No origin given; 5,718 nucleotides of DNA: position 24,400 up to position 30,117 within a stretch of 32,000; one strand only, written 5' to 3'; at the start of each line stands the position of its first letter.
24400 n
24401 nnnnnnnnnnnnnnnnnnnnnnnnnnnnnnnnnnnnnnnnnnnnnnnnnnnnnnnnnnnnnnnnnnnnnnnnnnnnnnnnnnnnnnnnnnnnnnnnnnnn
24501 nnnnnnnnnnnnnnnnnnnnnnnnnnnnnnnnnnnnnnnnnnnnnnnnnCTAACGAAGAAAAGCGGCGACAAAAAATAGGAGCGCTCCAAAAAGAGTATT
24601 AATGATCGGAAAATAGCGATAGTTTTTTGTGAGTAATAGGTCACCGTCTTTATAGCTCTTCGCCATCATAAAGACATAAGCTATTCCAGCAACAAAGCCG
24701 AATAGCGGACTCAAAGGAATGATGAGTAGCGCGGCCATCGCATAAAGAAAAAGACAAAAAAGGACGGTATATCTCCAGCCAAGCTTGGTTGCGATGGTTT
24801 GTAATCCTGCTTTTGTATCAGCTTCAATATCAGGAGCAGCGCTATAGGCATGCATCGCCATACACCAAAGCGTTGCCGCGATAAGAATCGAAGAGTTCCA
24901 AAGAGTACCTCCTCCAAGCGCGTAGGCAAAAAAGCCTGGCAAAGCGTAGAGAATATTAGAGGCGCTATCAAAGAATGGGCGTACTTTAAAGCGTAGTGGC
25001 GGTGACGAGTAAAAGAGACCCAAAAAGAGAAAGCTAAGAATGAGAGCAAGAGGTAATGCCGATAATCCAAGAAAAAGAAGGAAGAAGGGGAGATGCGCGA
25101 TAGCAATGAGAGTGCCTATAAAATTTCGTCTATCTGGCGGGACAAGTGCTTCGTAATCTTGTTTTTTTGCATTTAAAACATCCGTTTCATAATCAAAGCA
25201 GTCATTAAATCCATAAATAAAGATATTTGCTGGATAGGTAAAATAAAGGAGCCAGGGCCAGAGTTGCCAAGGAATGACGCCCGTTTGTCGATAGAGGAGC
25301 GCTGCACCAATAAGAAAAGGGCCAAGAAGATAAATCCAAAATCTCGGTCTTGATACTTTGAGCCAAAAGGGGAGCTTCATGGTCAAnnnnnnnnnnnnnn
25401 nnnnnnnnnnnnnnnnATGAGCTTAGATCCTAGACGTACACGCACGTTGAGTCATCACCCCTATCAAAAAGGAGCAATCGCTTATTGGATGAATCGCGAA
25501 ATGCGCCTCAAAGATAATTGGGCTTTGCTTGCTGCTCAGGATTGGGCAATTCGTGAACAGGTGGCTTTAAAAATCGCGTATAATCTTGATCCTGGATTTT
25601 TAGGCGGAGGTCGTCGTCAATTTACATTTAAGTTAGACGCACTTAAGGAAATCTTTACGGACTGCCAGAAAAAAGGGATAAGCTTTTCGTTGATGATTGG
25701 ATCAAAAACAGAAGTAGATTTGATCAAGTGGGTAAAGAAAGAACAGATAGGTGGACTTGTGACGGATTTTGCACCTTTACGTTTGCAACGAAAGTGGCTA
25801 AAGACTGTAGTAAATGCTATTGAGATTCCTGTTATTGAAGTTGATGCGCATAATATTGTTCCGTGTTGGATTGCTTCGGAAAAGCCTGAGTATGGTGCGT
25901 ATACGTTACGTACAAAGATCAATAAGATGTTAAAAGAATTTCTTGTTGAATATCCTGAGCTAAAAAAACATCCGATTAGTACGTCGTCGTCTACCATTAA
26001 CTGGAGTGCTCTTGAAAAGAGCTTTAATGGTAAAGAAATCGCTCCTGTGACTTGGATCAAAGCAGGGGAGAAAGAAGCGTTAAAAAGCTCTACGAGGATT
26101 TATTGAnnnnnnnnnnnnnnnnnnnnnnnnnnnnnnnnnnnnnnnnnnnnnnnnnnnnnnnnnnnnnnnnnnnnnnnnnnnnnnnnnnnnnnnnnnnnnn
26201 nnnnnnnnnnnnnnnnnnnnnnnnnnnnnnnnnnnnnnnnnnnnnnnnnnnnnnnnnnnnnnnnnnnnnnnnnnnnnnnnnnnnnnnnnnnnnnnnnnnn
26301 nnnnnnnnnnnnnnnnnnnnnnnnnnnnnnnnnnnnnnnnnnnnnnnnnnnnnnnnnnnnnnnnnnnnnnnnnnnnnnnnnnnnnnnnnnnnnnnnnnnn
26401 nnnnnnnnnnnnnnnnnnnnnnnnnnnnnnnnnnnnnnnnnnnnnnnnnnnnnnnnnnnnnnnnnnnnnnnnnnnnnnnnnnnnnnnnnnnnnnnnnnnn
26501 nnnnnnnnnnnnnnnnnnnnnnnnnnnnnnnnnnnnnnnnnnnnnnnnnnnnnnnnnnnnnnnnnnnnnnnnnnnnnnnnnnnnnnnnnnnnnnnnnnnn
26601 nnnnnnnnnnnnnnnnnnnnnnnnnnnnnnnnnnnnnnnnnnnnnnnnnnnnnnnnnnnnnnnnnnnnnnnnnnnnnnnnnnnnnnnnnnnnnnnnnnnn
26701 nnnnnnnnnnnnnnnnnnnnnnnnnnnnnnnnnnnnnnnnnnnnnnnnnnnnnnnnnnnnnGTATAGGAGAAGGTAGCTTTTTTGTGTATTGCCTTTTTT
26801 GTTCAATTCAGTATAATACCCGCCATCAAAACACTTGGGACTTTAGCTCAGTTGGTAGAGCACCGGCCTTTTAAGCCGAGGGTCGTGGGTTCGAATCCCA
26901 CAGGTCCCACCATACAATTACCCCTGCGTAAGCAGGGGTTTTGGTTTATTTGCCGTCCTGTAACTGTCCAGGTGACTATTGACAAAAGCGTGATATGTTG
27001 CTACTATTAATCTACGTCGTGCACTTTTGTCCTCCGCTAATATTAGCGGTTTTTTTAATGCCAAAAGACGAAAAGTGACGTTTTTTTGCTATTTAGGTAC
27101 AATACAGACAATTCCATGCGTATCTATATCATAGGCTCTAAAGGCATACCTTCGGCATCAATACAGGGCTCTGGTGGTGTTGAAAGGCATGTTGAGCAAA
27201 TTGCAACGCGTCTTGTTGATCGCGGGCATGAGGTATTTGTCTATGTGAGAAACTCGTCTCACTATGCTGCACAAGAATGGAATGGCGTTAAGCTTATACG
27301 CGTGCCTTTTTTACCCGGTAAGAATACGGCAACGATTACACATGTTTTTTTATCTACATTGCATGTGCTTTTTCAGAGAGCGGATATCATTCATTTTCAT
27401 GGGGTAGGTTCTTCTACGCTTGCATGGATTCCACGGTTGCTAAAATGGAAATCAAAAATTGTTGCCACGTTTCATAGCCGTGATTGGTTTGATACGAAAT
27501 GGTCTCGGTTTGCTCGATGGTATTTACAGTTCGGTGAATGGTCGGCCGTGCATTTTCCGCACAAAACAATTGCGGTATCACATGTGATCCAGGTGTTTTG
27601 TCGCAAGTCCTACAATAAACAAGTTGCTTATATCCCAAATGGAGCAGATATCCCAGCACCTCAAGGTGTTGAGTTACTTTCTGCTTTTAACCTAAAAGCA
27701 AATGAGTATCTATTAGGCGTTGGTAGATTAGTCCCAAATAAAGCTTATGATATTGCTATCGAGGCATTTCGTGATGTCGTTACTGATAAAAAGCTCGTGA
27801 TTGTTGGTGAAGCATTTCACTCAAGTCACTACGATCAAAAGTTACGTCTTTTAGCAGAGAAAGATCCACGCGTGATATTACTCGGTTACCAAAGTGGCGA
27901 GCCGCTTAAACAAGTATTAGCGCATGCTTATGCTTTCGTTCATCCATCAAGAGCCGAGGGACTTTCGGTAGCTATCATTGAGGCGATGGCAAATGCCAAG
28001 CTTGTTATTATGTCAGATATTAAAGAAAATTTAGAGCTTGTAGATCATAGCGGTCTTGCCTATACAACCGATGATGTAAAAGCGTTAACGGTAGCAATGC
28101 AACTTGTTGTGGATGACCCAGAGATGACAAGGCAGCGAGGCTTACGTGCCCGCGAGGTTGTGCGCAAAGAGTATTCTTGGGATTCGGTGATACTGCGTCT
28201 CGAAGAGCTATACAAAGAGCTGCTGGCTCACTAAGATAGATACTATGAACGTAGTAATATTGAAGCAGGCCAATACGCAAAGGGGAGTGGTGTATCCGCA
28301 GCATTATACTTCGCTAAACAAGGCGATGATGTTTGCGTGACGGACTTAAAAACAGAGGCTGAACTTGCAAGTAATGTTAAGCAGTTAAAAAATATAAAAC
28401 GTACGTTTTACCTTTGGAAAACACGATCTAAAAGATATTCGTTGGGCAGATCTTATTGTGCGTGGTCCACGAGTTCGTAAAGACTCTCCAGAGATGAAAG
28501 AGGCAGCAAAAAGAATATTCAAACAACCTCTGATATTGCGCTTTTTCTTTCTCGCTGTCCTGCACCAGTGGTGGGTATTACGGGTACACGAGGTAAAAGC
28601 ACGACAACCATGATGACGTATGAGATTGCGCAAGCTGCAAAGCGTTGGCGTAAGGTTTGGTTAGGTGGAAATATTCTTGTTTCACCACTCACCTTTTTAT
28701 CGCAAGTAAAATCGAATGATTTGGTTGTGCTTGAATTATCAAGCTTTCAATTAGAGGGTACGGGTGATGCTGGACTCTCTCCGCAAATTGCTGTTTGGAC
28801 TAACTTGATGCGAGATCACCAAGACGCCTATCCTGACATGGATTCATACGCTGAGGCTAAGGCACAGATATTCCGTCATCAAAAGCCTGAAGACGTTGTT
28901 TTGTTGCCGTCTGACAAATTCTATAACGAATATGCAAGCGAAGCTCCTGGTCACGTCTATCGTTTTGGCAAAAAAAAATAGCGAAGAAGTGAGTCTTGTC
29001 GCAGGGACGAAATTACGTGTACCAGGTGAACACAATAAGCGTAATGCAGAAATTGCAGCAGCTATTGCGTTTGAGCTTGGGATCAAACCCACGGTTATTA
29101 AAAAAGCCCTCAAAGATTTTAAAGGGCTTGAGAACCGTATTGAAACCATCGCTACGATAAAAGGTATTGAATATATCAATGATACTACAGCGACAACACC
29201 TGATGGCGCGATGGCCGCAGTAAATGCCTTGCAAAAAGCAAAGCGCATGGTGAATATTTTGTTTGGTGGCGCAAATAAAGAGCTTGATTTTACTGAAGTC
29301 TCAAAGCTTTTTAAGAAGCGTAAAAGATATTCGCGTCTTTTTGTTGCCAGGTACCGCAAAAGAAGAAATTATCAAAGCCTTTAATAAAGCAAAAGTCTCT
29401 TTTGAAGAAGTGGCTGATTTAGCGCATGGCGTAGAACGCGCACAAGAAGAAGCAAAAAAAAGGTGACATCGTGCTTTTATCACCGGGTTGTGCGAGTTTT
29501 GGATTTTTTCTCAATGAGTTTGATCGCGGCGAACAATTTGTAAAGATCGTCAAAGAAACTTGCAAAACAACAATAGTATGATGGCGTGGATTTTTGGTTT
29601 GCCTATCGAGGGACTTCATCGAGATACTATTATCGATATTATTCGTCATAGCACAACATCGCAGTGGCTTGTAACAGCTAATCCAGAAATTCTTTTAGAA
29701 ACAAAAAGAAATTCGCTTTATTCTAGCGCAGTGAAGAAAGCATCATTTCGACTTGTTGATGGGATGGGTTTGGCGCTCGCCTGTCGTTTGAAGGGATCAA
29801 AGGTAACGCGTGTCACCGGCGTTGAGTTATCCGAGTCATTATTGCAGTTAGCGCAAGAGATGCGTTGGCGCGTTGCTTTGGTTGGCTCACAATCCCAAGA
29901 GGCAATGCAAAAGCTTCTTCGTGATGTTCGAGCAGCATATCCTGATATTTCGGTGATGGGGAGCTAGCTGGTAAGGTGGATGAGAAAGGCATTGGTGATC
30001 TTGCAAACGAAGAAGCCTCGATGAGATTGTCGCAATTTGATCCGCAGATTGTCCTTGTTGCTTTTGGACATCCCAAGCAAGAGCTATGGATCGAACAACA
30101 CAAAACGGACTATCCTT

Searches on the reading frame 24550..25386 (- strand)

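Call 49: search_protein_families(library=pfam, proteins=[window:24550-25386:-], max_evalue=0.001)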
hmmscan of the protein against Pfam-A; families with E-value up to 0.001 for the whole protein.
window:24550-25386:- (278 aa): 1 family
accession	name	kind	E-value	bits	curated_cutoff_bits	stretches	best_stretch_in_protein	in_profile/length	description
PF01040.23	UbiA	-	2.4e-21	76.6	34.2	1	21-239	2-216/250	UbiA prenyltransferase family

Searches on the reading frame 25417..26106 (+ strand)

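Call 49: search_protein_families(library=pfam, proteins=[window:25417-26106:+], max_evalue=0.001)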
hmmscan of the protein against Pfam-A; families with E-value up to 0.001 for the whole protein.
window:25417-26106:+ (229 aa): 1 family
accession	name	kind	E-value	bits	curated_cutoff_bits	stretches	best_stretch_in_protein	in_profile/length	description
PF00875.24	DNA_photolyase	-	4.9e-24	85.6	26.6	1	22-181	2-162/164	DNA photolyase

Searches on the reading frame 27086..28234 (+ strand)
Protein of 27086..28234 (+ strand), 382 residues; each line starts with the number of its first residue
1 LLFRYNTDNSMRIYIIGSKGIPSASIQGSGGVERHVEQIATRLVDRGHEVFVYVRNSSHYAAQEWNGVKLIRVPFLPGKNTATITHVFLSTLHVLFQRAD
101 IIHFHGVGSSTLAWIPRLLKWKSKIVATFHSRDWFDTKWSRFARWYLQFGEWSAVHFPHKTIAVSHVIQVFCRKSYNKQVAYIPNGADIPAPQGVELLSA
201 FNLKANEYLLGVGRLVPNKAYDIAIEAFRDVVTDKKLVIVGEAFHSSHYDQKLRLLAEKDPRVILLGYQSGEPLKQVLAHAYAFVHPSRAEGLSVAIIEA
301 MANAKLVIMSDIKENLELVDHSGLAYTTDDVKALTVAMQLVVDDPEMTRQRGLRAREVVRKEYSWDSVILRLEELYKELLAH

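Call 49: search_protein_families(library=pfam, proteins=[window:27086-28234:+], max_evalue=0.001)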
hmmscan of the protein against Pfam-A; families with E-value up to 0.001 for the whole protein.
window:27086-28234:+ (382 aa): 7 families
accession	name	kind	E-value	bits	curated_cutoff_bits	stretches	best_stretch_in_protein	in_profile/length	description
PF13439.12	Glyco_transf_4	-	9.9e-24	84.7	28.5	1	30-189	2-168/170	Glycosyltransferase Family 4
PF00534.26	Glycos_transf_1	-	3.1e-23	82.6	26.4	1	206-357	15-171/172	Glycosyl transferases group 1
PF13692.12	Glyco_trans_1_4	-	4.7e-23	82.4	27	1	208-343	3-141/142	Glycosyl transferases group 1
PF13579.12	Glyco_trans_4_4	-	3.1e-16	60.6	29.7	1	30-186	1-158/158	Glycosyl transferase 4-like domain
PF20706.3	GT4-conflict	-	4.7e-09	36.1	26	1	206-369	197-382/385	Family 4 Glycosyltransferase in conflict systems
PF09314.17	DUF1972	-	5.1e-06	26.6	25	1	12-187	3-185/186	Domain of unknown function (DUF1972)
PF13524.12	Glyco_trans_1_2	-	6.2e-05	23.4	25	1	235-372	15-142/144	Glycosyl transferase-like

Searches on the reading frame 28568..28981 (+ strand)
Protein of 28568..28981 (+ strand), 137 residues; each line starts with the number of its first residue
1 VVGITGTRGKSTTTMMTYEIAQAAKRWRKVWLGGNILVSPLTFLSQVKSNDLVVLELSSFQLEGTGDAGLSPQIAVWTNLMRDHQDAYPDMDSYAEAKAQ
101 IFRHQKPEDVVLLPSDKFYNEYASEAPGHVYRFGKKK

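Call 49: search_protein_families(library=pfam, proteins=[window:28568-28981:+], max_evalue=0.001)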
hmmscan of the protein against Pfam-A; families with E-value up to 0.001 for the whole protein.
window:28568-28981:+ (137 aa): 1 family
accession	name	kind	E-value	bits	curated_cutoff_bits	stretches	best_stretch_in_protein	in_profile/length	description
PF08245.18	Mur_ligase_M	-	1e-23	84.8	24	1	4-136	1-148/200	Mur ligase middle domain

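Call 63: search_protein_families(library=ncbifam, proteins=[window:28568-28981:+], max_evalue=0.001)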
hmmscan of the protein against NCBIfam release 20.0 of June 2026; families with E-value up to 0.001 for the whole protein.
window:28568-28981:+ (137 aa): 15 families
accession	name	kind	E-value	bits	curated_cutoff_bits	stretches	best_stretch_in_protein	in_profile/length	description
TIGR01087.1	murD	equivalog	2.1e-37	129.2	211.95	1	1-133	106-234/441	UDP-N-acetylmuramoyl-L-alanine--D-glutamate ligase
NF001126.0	PRK00139.1-4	equivalog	5.5e-16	58.2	373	1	49-134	171-257/486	UDP-N-acetylmuramoyl-L-alanyl-D-glutamate--2,6-diaminopimelate ligase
TIGR01085.1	murE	subfamily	1.9e-15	56.8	257.3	2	48-129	154-236/472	UDP-N-acetylmuramyl-tripeptide synthetase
NF001124.0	PRK00139.1-2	equivalog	2.7e-14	52.8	476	1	51-122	178-251/500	UDP-N-acetylmuramoyl-L-alanyl-D-glutamate--2,6-diaminopimelate ligase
NF008896.0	PRK11929.1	equivalog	1.9e-13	49.2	1023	1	49-119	179-249/965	bifunctional UDP-N-acetylmuramoyl-L-alanyl-D-glutamate--2,6-diaminopimelate ligase MurE/UDP-N-acetylmuramoyl-tripeptide--D-alanyl-D-alanine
NF001123.0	PRK00139.1-1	equivalog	3.2e-12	45.9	586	1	2-125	110-250/493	UDP-N-acetylmuramoyl-L-alanyl-D-glutamate--2,6-diaminopimelate ligase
TIGR01082.1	murC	equivalog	6e-12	45.4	335.1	1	2-128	103-225/449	UDP-N-acetylmuramate--L-alanine ligase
TIGR01143.1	murF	subfamily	5.7e-11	42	288.6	1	1-136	76-216/418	UDP-N-acetylmuramoyl-tripeptide--D-alanyl-D-alanine ligase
NF053647.1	pMurD2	equivalog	4.5e-09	35.7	550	1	2-126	102-225/405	pseudomurein biosynthesis peptide ligase pMurD2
NF010628.0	PRK14022.1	equivalog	1.4e-08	33.9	536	1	51-134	180-264/483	UDP-N-acetylmuramoyl-L-alanyl-D-glutamate--L-lysine ligase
NF053645.1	pMurC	equivalog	1.9e-07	30.2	560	1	2-116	105-224/492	pseudomurein biosynthesis peptide ligase pMurC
NF053646.1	pMurD1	equivalog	1.5e-06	27.1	610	1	2-104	112-218/465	pseudomurein biosynthesis peptide ligase pMurD1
NF045635.1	isoglutsynth_MurT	equivalog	0.00015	20.8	800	1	2-133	51-186/447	lipid II isoglutaminyl synthase subunit MurT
NF053648.1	pMurE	equivalog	0.00036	19.4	600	0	2-24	101-123/464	pseudomurein biosynthesis peptide ligase pMurE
NF008041.0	PRK10773.1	equivalog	0.00037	19.4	551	1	2-117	103-221/453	UDP-N-acetylmuramoyl-tripeptide--D-alanyl-D-alanine ligase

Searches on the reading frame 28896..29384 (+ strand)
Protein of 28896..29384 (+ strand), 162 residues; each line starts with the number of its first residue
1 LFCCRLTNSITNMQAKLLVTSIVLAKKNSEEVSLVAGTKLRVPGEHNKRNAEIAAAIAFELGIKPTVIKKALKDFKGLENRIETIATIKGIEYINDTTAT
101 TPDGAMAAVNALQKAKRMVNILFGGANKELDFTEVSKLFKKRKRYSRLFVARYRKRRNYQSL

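Call 63: search_protein_families(library=ncbifam, proteins=[window:28896-29384:+], max_evalue=0.001)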
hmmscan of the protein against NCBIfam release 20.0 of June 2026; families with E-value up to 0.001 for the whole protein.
window:28896-29384:+ (162 aa): 16 families
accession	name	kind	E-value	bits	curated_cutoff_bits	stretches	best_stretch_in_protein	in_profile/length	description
TIGR01087.1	murD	equivalog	3.3e-25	89.1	211.95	1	23-143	251-366/441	UDP-N-acetylmuramoyl-L-alanine--D-glutamate ligase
TIGR01082.1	murC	equivalog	1.1e-11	44.5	335.1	1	30-115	262-340/449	UDP-N-acetylmuramate--L-alanine ligase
TIGR01143.1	murF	subfamily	3.2e-11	42.8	288.6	1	21-130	223-337/418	UDP-N-acetylmuramoyl-tripeptide--D-alanyl-D-alanine ligase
NF008896.0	PRK11929.1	equivalog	4.7e-11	41.3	1023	1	9-116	747-859/965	bifunctional UDP-N-acetylmuramoyl-L-alanyl-D-glutamate--2,6-diaminopimelate ligase MurE/UDP-N-acetylmuramoyl-tripeptide--D-alanyl-D-alanine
NF001124.0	PRK00139.1-2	equivalog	1.4e-08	34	476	1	37-126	297-386/500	UDP-N-acetylmuramoyl-L-alanyl-D-glutamate--2,6-diaminopimelate ligase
NF053646.1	pMurD1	equivalog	1.6e-08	33.7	610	1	48-121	285-357/465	pseudomurein biosynthesis peptide ligase pMurD1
NF053647.1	pMurD2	equivalog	3.4e-08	32.8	550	1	37-95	235-293/405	pseudomurein biosynthesis peptide ligase pMurD2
NF011171.0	PRK14573.1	equivalog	7.6e-08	30.7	1015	1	38-115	263-339/809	bifunctional UDP-N-acetylmuramate--L-alanine ligase/D-alanine--D-alanine ligase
NF033197.0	F430_CfbE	equivalog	6.9e-07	28.6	250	1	22-144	246-374/430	coenzyme F430 synthase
NF053645.1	pMurC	equivalog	8.1e-07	28.1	560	1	37-119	310-392/492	pseudomurein biosynthesis peptide ligase pMurC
TIGR01085.1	murE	subfamily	9.5e-07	28.1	257.3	1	34-126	274-367/472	UDP-N-acetylmuramyl-tripeptide synthetase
NF001126.0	PRK00139.1-4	equivalog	1e-06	27.6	373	1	36-124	287-375/486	UDP-N-acetylmuramoyl-L-alanyl-D-glutamate--2,6-diaminopimelate ligase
TIGR01081.1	mpl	equivalog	5.6e-06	25.6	388.7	1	35-116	267-347/448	UDP-N-acetylmuramate:L-alanyl-gamma-D-glutamyl-meso-diaminopimelate ligase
NF008041.0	PRK10773.1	equivalog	8.1e-05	21.5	551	1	38-115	274-351/453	UDP-N-acetylmuramoyl-tripeptide--D-alanyl-D-alanine ligase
NF010623.0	PRK14016.1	subfamily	9.6e-05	20.7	877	1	21-141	657-785/871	cyanophycin synthetase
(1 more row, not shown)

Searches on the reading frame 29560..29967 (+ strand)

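Call 49: search_protein_families(library=pfam, proteins=[window:29560-29967:+], max_evalue=0.001)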
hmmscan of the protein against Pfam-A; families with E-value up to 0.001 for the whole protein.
window:29560-29967:+ (135 aa): 1 family
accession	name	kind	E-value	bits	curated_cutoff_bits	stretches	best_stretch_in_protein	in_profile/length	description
PF03808.19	Glyco_tran_WecG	-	2.4e-12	47.4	27.4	1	61-134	1-74/168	Glycosyl transferase WecG/TagA/CpsF family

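Call 63: search_protein_families(library=ncbifam, proteins=[window:29560-29967:+], max_evalue=0.001)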
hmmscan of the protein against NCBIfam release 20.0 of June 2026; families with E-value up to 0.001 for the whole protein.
window:29560-29967:+ (135 aa): 4 families
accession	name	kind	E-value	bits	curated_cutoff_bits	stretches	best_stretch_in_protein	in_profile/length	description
NF041710.1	UDPacetylman_taseTarA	equivalog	1.5e-14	54.1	350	1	30-132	35-137/247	N-acetylglucosaminyldiphosphoundecaprenol N-acetyl-beta-D-mannosaminyltransferase TarA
TIGR00696.1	wecG_tagA_cpsF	superfamily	1.8e-09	37.6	69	1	58-134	3-80/178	WecB/TagA/CpsF family glycosyltransferase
NF002980.1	PRK03692.1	equivalog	6.5e-09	35.6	323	1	23-127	19-126/240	lipopolysaccharide N-acetylmannosaminouronosyltransferase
NF041872.1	EPS_EpsA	equivalog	7.8e-09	35.3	500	1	31-134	43-145/265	exopolysaccharide biosynthesis glycosyltransferase EpsA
